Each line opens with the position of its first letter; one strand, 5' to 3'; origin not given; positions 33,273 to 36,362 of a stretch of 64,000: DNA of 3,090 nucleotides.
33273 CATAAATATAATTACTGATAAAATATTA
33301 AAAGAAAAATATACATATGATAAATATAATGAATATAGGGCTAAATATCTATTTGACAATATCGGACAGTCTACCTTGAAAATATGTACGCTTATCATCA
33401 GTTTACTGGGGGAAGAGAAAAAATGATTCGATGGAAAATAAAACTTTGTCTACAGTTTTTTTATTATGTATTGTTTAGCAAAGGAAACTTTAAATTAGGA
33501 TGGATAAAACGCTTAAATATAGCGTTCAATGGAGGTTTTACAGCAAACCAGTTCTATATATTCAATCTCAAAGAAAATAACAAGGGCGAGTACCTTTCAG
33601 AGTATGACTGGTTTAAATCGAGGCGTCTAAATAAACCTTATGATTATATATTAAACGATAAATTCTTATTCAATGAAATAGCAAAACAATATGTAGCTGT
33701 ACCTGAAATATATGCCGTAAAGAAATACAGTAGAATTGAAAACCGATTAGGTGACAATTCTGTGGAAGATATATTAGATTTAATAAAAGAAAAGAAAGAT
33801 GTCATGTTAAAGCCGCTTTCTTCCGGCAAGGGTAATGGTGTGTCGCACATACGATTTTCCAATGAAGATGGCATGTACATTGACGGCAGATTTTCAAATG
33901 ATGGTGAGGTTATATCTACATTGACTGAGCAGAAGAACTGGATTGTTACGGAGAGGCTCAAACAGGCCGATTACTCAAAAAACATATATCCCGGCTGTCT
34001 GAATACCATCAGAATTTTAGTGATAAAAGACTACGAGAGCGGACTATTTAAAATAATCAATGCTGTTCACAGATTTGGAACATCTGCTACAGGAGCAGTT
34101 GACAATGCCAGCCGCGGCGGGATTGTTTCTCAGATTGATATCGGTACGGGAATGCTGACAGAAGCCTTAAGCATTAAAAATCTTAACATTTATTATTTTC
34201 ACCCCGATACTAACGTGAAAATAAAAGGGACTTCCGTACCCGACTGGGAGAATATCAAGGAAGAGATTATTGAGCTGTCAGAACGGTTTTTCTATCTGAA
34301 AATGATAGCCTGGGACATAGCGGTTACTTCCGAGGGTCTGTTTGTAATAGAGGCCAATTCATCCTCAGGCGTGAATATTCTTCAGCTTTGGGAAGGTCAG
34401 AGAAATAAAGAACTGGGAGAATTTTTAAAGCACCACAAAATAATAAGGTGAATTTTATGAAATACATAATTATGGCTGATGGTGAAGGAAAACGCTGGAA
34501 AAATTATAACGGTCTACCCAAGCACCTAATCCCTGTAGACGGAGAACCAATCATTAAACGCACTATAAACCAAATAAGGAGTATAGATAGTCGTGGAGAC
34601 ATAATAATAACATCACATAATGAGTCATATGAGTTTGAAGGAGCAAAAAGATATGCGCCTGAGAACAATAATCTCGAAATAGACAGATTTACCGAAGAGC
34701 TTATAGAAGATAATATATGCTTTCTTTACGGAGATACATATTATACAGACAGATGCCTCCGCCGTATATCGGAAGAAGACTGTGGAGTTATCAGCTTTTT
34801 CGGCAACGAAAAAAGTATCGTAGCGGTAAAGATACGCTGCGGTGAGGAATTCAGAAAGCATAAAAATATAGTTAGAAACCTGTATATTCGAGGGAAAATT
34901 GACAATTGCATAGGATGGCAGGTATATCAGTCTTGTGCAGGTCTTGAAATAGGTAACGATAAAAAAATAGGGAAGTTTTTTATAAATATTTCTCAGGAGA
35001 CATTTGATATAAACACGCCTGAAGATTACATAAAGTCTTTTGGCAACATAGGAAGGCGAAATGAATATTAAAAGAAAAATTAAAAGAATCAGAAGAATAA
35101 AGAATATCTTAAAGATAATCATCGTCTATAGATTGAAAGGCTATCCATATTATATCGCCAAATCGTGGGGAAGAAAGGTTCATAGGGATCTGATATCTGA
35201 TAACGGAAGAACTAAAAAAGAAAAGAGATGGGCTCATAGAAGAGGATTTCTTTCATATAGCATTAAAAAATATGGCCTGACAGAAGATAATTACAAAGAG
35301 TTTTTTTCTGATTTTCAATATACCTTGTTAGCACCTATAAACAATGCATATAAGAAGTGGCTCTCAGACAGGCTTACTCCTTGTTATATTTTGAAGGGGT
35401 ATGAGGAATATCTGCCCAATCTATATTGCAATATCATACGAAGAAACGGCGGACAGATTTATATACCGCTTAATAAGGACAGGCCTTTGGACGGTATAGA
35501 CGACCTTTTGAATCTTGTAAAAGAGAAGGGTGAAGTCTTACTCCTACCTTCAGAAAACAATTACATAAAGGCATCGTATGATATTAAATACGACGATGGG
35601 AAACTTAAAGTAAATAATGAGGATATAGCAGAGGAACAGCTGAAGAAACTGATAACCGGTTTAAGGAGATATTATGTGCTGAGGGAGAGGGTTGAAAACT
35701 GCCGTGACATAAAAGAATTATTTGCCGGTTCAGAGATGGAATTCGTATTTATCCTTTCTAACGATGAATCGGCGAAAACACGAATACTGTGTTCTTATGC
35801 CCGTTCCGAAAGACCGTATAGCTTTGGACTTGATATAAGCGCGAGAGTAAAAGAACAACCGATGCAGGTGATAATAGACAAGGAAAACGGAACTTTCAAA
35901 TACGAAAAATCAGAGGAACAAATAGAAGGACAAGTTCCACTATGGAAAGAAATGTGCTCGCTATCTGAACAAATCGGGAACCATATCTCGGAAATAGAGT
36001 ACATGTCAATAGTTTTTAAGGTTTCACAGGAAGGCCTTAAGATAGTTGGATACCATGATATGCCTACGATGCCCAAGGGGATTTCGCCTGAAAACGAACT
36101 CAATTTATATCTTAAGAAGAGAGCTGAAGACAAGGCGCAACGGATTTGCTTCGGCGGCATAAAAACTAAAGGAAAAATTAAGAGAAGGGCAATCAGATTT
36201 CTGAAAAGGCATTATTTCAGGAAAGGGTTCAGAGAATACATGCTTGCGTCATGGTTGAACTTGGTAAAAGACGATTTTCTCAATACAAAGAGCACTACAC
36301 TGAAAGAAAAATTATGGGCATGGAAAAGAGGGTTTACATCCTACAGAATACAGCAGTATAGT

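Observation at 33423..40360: Three paralogous ATPgrasp_ST amidoligases, two of them tandem pseudo-domain plus active-domain proteins from internal duplication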

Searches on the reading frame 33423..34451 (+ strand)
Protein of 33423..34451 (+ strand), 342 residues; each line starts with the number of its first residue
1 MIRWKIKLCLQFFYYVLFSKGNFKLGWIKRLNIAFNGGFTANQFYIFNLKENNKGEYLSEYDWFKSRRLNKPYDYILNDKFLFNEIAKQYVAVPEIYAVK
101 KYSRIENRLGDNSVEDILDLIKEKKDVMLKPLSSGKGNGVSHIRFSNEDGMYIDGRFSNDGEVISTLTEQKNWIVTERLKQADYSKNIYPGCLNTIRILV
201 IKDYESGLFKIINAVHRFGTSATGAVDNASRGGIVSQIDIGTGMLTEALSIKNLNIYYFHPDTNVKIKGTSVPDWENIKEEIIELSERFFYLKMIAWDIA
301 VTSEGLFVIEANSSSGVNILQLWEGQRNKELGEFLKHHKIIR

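Call 4: search_protein_families(library=pfam, proteins=[window:33423-34451:+], max_evalue=0.01)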
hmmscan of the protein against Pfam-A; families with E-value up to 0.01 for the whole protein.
window:33423-34451:+ (342 aa): 2 families
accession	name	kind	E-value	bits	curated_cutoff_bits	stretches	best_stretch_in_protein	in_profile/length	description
PF14397.11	ATPgrasp_ST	-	4e-41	141.5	31.4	1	67-325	8-266/278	Sugar-transfer associated ATP-grasp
PF14398.11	ATPgrasp_YheCD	-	9e-08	32.1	26.8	1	113-238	37-166/255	YheC/D like ATP-grasp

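Call 14: search_protein_families(library=ncbifam, proteins=[window:33423-34451:+], max_evalue=0.01)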
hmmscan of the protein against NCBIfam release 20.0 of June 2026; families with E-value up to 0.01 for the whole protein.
window:33423-34451:+ (342 aa): 3 families
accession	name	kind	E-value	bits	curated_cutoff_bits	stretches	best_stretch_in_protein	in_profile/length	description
TIGR02291.1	rimK_rel_E_lig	hypoth_equivalog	2.5e-13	49.7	314.2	1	73-319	30-274/317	alpha-L-glutamate ligase-like protein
NF040720.1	MptN_Meth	equivalog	0.0018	17.4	350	1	112-244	123-231/291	tetrahydromethanopterin:alpha-L-glutamate ligase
NF042435.1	DhshikDhtase_QuiC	equivalog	0.002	16.7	1200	1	75-149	457-529/635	3-dehydroshikimate dehydratase QuiC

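Call 73: find_homologous_proteins(query=window:33423-34451:+)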
Query window:33423-34451:+ (342 aa): 119 proteins with E <= 0.001 among 1798 candidates.
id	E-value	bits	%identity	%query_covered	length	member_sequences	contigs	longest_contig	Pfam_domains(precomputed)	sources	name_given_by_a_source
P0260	3.6e-225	764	99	100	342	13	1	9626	PF14397.12,PF14398.12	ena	-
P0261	6.8e-188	642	84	100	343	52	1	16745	PF14397.12,PF14398.12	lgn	-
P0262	1.1e-154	533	79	91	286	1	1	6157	PF14397.12,PF14398.12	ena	-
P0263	5.5e-145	501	65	100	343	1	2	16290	PF14397.12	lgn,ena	-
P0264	2.0e-142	492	65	100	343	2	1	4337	PF14397.12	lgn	-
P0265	8.4e-113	395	53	100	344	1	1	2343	PF14397.12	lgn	-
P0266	3.0e-111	390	51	100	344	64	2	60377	PF14397.12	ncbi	-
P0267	1.9e-110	387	52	99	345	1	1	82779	PF14397.12,PF14398.12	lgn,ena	-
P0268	3.7e-109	383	89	56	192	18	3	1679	PF14397.12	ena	-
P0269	5.5e-108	379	51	99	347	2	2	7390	PF14397.12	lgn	-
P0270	1.4e-102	361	48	100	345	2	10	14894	PF14397.12,PF14398.12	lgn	-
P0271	6.9e-100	353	50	97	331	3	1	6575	PF14397.12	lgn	-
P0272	1.0e-98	349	48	100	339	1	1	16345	PF14397.12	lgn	-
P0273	5.3e-98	346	49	100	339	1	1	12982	PF14397.12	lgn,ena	-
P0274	6.5e-98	346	49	99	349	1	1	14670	PF14397.12,PF14398.12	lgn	-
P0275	6.7e-98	346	49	99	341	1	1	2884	PF14397.12,PF14398.12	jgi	-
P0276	1.3e-97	345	48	97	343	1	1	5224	PF14397.12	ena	-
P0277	4.7e-95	337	45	98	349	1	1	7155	PF14397.12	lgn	-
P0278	1.5e-93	332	44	99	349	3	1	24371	PF14397.12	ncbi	ncbi:MAG: sugar-transfer associated ATP-grasp domain-containing protein [Anaerovoracaceae bacterium]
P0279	4.2e-92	327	45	99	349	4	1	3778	PF14397.12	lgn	-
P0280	5.0e-92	327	44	99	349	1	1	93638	PF14397.12,PF14398.12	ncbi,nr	ncbi:MAG: hypothetical protein K6A30_05805 [Lachnospiraceae bacterium]|nr:hypothetical protein [Lach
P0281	1.1e-91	326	46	99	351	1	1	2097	PF14397.12,PF14398.12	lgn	-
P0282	3.2e-91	324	45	99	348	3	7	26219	PF14397.12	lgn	-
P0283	7.5e-91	323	46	99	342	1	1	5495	PF14397.12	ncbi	-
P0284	7.9e-91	323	44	97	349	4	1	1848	PF14397.12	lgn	-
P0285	1.4e-90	322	44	99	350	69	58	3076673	PF14397.12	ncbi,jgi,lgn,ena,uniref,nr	ncbi:sugar-transfer associated ATP-grasp domain-containing protein [Anaerovoracaceae bacterium 41-7]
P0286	1.5e-90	322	45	99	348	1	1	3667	PF14397.12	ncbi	-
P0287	2.3e-90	321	44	96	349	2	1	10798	PF14397.12,PF14398.12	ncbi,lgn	ncbi:MAG: sugar-transfer associated ATP-grasp domain-containing protein [Lachnospiraceae bacterium]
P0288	3.7e-90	321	43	99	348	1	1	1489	PF14397.12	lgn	-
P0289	8.5e-90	319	44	99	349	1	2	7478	PF14397.12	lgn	-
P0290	8.5e-90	319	44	100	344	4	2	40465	PF14397.12,PF14398.12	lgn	-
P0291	9.5e-90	319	43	99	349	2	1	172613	PF14397.12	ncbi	ncbi:hypothetical protein M2140_001224 [Clostridiales Family XIII bacterium PM5-7]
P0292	1.0e-89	319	44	98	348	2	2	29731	PF14397.12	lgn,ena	-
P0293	3.1e-89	318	42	99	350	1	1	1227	PF14397.12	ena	-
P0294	1.1e-88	316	45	99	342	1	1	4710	PF14397.12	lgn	-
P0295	1.1e-88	316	43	99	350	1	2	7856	PF14397.12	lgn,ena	-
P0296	1.1e-88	316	44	99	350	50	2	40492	PF14397.12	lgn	-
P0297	1.2e-88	316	42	99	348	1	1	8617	PF14397.12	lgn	-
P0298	1.5e-88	315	43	99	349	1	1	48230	PF14397.12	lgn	-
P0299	3.8e-88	314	44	99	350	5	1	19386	PF14397.12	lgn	-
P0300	4.6e-88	314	42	99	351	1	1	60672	PF14397.12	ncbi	-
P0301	4.9e-88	314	45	98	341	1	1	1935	PF14397.12,PF14398.12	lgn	-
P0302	8.2e-88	313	43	97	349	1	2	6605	PF14397.12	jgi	-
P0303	9.7e-88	313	43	99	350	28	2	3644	PF14397.12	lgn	-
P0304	1.3e-87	312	44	96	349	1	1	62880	PF14397.12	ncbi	ncbi:MAG: sugar-transfer associated ATP-grasp domain-containing protein [Emergencia sp.]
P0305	1.3e-87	312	44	99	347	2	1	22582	PF14397.12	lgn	-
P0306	3.7e-87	311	44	98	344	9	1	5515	PF14397.12,PF14398.12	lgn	-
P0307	4.7e-87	310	44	99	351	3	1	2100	PF14397.12,PF14398.12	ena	-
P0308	5.6e-87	310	44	94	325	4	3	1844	PF14397.12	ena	-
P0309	1.4e-86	309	44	99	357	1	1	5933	PF14397.12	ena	-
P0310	1.7e-86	308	43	100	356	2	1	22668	PF14397.12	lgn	-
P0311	1.8e-86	308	44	99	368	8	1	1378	PF14397.12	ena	-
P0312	2.1e-86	308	43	99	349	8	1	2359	PF14397.12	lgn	-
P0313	4.1e-86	307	44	99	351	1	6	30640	PF14397.12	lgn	-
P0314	5.2e-86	307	42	99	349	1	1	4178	PF14397.12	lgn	-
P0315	6.8e-86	307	44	95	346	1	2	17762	PF14397.12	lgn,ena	-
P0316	8.0e-86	306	42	99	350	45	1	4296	PF14397.12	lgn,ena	-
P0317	1.4e-85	306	46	96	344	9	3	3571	PF14397.12,PF14398.12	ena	-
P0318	2.1e-85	305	46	99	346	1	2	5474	PF14397.12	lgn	-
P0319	3.0e-85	304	43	99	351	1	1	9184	PF14397.12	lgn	-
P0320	3.3e-85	304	43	100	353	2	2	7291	PF14397.12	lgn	-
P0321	8.3e-85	303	42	99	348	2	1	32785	PF14397.12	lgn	-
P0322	1.0e-84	303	42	99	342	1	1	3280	PF14397.12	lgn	-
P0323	5.3e-84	300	44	99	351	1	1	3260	PF14397.12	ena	-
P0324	6.2e-84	300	42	100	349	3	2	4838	PF14397.12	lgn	-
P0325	8.3e-84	300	43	98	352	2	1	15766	PF14397.12,PF14398.12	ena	-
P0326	9.9e-84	299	41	99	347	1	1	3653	PF14397.12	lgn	-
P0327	2.4e-83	298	42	97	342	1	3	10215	PF14397.12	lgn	-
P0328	6.5e-83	297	41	99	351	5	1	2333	PF14397.12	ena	-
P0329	6.8e-83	297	45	98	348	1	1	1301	PF14397.12,PF14398.12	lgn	-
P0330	1.4e-82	296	42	99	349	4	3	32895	PF14397.12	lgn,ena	-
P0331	2.7e-82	295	40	99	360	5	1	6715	PF14397.12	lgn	-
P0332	2.9e-82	295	42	99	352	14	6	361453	PF14397.12,PF14398.12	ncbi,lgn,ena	-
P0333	3.2e-82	294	41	99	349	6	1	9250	PF14397.12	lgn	-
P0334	6.4e-82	293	43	99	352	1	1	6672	PF14397.12,PF14398.12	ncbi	-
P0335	1.0e-81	293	45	99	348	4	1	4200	PF14397.12,PF14398.12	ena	-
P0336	1.9e-81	292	42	99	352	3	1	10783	PF14397.12,PF14398.12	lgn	-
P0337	2.8e-81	291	41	98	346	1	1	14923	PF14397.12,PF14398.12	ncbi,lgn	-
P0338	5.7e-81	290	41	99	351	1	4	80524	PF14397.12,PF14398.12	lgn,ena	-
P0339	5.9e-81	290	41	99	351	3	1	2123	PF14397.12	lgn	-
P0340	1.3e-80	289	43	98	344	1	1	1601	PF14397.12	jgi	-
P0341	2.2e-80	288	42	99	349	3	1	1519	PF14397.12,PF14398.12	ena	-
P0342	2.2e-80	288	40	99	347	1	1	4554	PF14397.12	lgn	-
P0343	2.6e-80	288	41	99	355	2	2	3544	PF14397.12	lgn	-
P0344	1.4e-79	286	40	99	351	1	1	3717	PF14397.12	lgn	-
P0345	1.7e-79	285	39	99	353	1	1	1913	PF14397.12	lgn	-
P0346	2.2e-79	285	44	96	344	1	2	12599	PF14397.12,PF14398.12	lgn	-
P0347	2.6e-79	285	40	99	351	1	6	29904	PF14397.12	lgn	-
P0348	3.1e-79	285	41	99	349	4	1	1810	PF14397.12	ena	-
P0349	3.8e-79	284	42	96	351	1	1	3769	PF14397.12,PF14398.12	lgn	-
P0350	6.1e-78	280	42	99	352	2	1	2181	PF14397.12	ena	-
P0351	6.3e-78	280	43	99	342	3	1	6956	PF14397.12,PF14398.12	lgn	-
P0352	4.0e-77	278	41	96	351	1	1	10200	PF14397.12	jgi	-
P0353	5.7e-77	277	45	87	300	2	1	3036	PF14397.12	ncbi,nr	ncbi:MAG: sugar-transfer associated ATP-grasp domain-containing protein [Clostridia bacterium]|nr:su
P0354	8.3e-77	277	39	99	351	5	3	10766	PF14397.12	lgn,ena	-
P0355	8.7e-77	277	43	96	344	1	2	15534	PF14397.12,PF14398.12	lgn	-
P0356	1.4e-76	276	43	100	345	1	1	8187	PF14397.12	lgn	-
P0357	1.8e-76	276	41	97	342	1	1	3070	PF14397.12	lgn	-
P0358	2.9e-76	275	40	99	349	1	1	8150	PF14397.12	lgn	-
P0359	4.8e-76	274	39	100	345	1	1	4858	PF14397.12,PF14398.12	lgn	-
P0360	5.1e-76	274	38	99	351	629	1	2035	PF14397.12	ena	-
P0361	7.2e-76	274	38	99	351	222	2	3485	PF14397.12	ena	-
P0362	1.7e-75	272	41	98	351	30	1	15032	PF14397.12,PF14398.12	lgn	-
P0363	3.5e-74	268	38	99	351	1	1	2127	PF14397.12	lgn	-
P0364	7.4e-71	257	37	99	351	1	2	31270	PF14397.12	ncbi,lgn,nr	ncbi:MAG: hypothetical protein MJ145_03010 [Clostridia bacterium]|nr:hypothetical protein [Clostridi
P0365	1.4e-70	256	41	97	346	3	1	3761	PF14397.12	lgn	-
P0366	5.6e-70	254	36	99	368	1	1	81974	PF14397.12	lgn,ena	-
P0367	7.3e-65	237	39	96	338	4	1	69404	PF14397.12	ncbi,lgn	ncbi:sugar-transfer associated ATP-grasp domain-containing protein [Anaerovoracaceae bacterium SGI.1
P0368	1.5e-60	223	36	94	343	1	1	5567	PF14397.12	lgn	-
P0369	2.4e-54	203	36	89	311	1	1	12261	PF14397.12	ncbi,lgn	-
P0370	7.5e-51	191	35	94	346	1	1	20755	PF14397.12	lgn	-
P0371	2.8e-48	183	34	89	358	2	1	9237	PF14397.12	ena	-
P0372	5.5e-45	172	32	96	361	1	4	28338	PF14397.12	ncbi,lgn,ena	-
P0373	4.6e-39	153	32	89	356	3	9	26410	PF14397.12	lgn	-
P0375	1.1e-24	105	33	84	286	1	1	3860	PF14397.12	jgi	jgi:hypothetical protein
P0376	2.6e-24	104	29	100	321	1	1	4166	PF14397.12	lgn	-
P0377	5.1e-24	103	31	92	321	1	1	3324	PF14397.12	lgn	-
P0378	5.8e-24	103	31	84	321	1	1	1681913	PF02955.22,PF14397.12,PF14398.12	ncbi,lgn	-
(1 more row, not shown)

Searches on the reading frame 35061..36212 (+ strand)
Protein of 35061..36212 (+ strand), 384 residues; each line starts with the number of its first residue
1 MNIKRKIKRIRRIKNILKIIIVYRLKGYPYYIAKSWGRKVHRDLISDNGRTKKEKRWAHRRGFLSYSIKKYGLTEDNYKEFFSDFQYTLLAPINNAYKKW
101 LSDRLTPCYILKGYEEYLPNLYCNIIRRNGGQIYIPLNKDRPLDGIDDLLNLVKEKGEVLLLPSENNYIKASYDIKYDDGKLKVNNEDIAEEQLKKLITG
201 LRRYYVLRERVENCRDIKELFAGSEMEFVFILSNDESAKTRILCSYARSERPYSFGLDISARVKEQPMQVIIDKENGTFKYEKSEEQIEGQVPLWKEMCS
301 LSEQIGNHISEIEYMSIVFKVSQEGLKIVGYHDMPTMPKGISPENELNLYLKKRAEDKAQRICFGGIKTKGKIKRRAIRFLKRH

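Call 40: search_protein_representatives(protein=window:35061-36212:+)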
Query: 384 residues. Proteins with E-value up to 0.001 (for the whole library): 410; up to 1e-10: 257; up to 1e-30: 90. The best 150 are listed.
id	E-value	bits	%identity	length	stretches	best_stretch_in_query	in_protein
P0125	4.4e-155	532.6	85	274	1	74-345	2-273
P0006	5.5e-150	515.8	39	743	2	7-384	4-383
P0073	4.4e-119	414.1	46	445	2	5-384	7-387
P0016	2.4e-105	368.9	33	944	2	8-337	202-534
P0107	1.7e-80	287.2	31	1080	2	25-363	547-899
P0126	2.0e-68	247.4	29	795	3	19-357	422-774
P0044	2.5e-66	240.5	28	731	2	26-358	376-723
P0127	3.2e-65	236.9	29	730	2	27-360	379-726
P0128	1.4e-63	231.5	28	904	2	25-353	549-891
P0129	5.6e-63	229.5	28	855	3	12-361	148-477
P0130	1.4e-60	221.6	27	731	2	18-355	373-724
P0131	2.1e-60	221.0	29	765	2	9-377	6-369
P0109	4.2e-59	216.7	29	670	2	4-330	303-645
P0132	2.7e-57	210.8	26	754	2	22-362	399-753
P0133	5.1e-57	209.9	27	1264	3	29-360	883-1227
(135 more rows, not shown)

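Call 89: search_protein_families(library=pfam, proteins=[window:35061-36212:+], max_evalue=10)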
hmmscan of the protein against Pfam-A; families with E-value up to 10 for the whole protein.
window:35061-36212:+ (384 aa): 0 families
